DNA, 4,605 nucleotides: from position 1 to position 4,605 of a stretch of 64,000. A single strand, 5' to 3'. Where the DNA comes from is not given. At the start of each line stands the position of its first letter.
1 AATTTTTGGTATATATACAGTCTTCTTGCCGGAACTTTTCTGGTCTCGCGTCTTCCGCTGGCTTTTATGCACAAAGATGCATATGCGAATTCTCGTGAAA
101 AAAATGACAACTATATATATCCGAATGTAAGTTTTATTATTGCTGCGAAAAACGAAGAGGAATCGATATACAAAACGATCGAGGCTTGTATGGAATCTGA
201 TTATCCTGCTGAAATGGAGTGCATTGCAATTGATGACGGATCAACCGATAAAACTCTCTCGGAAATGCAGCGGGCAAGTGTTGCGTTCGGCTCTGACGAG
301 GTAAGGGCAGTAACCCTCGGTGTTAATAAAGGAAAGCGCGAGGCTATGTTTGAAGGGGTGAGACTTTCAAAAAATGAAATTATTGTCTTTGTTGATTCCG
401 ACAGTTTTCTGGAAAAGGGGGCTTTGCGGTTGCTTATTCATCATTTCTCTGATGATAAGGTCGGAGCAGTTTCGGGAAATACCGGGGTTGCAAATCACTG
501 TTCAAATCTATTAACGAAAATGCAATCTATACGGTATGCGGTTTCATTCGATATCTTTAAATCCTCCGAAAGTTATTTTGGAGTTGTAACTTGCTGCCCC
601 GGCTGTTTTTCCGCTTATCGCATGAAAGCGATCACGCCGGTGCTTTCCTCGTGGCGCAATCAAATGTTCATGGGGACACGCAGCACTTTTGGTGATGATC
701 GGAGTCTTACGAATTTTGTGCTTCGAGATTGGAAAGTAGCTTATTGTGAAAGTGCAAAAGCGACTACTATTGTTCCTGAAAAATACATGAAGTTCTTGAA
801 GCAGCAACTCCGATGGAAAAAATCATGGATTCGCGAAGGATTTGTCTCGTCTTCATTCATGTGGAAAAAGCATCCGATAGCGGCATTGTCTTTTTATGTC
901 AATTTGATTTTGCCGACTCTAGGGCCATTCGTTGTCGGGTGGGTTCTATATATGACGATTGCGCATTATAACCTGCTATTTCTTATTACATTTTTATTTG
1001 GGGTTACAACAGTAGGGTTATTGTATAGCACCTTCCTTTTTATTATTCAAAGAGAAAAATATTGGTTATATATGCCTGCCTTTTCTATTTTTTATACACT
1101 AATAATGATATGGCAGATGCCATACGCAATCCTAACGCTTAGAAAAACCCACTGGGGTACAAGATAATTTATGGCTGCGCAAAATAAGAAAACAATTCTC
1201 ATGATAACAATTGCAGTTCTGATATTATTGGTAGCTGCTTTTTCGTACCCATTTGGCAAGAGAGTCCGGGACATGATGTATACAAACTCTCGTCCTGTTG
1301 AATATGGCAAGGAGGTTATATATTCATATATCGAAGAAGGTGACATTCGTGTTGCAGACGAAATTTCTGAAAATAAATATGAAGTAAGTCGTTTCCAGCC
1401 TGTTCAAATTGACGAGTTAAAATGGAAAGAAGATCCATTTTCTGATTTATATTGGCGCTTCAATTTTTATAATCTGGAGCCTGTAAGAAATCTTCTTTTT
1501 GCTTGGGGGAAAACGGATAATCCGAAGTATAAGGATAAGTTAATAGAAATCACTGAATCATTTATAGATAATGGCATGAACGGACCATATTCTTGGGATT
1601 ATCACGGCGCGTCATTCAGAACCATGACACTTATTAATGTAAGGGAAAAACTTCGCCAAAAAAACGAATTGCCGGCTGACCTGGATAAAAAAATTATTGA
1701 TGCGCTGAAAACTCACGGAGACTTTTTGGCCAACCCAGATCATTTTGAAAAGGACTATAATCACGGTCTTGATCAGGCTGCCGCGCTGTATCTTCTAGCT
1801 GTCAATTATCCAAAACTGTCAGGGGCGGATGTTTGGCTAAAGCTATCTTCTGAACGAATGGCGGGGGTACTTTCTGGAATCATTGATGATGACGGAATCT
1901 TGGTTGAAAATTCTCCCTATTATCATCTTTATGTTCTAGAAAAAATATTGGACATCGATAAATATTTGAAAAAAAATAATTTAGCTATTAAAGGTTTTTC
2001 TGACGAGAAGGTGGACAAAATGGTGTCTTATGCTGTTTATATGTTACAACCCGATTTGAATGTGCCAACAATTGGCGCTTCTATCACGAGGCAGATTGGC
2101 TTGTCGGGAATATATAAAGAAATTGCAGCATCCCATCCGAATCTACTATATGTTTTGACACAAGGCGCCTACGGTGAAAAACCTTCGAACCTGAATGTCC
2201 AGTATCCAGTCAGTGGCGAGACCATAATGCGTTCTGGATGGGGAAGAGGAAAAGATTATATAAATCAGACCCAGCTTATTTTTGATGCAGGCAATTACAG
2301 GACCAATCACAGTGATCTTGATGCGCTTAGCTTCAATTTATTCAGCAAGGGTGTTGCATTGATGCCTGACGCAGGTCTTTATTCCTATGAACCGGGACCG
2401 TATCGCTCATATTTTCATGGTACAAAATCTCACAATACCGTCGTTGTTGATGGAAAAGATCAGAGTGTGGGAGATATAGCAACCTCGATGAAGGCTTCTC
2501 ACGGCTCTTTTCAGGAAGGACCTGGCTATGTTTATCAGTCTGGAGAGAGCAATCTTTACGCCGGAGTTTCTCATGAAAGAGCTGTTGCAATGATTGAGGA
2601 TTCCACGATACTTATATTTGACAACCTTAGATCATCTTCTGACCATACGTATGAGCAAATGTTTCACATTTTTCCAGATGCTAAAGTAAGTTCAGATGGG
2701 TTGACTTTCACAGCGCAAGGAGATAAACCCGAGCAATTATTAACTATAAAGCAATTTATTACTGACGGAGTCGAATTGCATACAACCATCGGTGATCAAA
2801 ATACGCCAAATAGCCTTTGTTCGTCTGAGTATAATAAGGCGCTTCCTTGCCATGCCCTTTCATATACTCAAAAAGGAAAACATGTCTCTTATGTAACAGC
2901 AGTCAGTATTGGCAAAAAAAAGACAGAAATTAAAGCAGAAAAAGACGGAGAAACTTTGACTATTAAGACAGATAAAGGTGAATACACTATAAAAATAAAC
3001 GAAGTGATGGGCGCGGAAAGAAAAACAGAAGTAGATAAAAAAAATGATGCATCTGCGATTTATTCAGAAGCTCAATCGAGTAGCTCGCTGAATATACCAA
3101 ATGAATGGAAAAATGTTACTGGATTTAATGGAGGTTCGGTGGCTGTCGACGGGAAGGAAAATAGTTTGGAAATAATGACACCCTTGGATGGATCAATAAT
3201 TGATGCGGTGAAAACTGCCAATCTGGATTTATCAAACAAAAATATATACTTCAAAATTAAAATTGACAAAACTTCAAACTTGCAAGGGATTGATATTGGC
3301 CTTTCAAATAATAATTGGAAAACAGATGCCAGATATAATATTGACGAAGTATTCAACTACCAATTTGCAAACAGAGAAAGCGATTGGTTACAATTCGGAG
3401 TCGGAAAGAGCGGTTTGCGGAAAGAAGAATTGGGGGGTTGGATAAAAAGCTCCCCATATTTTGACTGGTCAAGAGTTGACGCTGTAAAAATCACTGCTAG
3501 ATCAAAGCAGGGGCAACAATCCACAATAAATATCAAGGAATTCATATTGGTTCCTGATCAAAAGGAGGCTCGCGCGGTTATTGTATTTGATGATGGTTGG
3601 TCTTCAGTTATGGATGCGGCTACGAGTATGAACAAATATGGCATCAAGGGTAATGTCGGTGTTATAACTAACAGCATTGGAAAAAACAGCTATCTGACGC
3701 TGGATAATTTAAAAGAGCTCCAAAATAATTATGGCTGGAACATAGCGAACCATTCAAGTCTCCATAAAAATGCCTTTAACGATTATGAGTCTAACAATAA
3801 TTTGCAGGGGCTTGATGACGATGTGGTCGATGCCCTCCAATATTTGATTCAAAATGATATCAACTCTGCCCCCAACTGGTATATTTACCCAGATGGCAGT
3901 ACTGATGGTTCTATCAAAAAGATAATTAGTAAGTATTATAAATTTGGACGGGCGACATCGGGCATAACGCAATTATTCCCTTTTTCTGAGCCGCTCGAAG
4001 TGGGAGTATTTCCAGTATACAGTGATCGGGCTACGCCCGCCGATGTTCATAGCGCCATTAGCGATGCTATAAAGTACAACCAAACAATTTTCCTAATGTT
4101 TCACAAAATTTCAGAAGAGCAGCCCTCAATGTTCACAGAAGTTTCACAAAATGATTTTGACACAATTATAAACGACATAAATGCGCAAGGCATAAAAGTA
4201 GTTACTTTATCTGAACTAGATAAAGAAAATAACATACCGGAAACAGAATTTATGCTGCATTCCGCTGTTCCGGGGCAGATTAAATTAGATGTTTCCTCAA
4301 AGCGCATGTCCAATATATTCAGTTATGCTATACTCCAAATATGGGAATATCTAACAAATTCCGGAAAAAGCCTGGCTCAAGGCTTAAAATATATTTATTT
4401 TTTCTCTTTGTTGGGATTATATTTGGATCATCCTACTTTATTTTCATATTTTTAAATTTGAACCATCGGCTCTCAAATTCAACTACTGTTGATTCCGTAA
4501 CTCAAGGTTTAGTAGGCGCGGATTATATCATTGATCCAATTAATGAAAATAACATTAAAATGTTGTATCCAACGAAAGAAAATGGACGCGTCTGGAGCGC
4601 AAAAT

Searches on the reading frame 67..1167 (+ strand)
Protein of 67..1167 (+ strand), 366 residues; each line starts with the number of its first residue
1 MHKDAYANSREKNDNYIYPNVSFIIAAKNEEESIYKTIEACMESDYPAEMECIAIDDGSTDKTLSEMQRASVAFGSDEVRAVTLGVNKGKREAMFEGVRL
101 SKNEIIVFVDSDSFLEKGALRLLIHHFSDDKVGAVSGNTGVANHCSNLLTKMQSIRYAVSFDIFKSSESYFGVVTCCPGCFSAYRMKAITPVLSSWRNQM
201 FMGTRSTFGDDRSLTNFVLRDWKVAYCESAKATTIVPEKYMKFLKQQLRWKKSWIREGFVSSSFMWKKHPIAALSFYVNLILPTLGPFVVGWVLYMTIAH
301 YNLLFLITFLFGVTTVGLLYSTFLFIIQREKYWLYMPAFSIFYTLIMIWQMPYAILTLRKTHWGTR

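Call 48: search_protein_families(library=pfam, proteins=[window:67-1167:+], max_evalue=0.0001)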
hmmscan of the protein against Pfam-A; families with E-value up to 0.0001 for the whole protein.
window:67-1167:+ (366 aa): 5 families
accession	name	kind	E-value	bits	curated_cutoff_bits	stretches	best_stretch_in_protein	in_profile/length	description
PF00535.33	Glycos_transf_2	-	9.6e-25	87.9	23.3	1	22-189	1-164/168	Glycosyl transferase family 2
PF13641.12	Glyco_tranf_2_3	-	4e-24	86.3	27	1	19-251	1-228/230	Glycosyltransferase like family 2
PF03142.21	Chitin_synth_2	-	3.3e-21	76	27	1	96-350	195-473/527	Chitin synthase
PF13632.12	Glyco_trans_2_3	-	1.2e-13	51.7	27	1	105-315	1-182/198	Glycosyl transferase family group 2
PF13506.12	Glyco_transf_21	-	1.4e-06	28.3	21.7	1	84-252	13-174/174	Glycosyl transferase family 21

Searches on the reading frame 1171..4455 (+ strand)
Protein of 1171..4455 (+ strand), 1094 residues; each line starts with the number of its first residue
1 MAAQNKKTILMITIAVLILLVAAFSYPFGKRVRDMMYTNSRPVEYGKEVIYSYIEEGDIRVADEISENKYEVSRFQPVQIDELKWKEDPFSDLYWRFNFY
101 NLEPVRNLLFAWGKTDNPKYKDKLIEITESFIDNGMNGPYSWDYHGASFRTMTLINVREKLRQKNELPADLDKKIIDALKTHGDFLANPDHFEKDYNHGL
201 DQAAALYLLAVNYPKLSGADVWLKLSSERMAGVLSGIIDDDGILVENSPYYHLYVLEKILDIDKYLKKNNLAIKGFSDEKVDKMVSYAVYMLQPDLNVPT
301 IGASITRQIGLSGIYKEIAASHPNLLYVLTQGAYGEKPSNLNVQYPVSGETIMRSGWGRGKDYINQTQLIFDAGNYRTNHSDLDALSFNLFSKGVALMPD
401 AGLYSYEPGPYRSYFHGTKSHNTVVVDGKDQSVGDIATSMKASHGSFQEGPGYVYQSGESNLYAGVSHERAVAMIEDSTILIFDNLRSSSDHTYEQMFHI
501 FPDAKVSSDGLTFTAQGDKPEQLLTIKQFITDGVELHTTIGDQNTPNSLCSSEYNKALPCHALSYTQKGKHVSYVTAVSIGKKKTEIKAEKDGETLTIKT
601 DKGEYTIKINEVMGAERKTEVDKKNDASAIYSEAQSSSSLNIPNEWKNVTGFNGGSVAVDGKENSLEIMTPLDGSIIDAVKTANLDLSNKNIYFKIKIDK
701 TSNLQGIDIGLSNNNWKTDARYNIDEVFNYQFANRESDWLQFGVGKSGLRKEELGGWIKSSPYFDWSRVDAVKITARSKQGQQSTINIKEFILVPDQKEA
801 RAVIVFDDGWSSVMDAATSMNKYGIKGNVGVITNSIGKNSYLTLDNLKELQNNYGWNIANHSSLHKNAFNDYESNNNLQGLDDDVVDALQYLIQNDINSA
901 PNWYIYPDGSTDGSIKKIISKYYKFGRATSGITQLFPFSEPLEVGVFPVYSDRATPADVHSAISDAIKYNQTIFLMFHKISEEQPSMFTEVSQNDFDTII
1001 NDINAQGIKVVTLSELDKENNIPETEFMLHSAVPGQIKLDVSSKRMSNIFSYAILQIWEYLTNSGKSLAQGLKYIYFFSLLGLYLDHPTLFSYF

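Call 60: search_protein_families(library=pfam, proteins=[window:1171-4455:+], max_evalue=0.001)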
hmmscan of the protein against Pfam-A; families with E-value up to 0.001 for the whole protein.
window:1171-4455:+ (1094 aa): 3 families
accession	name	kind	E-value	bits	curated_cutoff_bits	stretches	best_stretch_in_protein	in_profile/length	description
PF07940.18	Hepar_II_III_C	-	1.2e-31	110.6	24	1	353-569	17-227/237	Heparinase II/III-like, C-terminal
PF16889.11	Hepar_II_III_N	-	3.5e-13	50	22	1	54-319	53-329/340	Heparinase II/III N-terminus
PF01522.26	Polysacc_deac_1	-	7.5e-09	36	23.1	1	797-921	4-118/124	Polysaccharide deacetylase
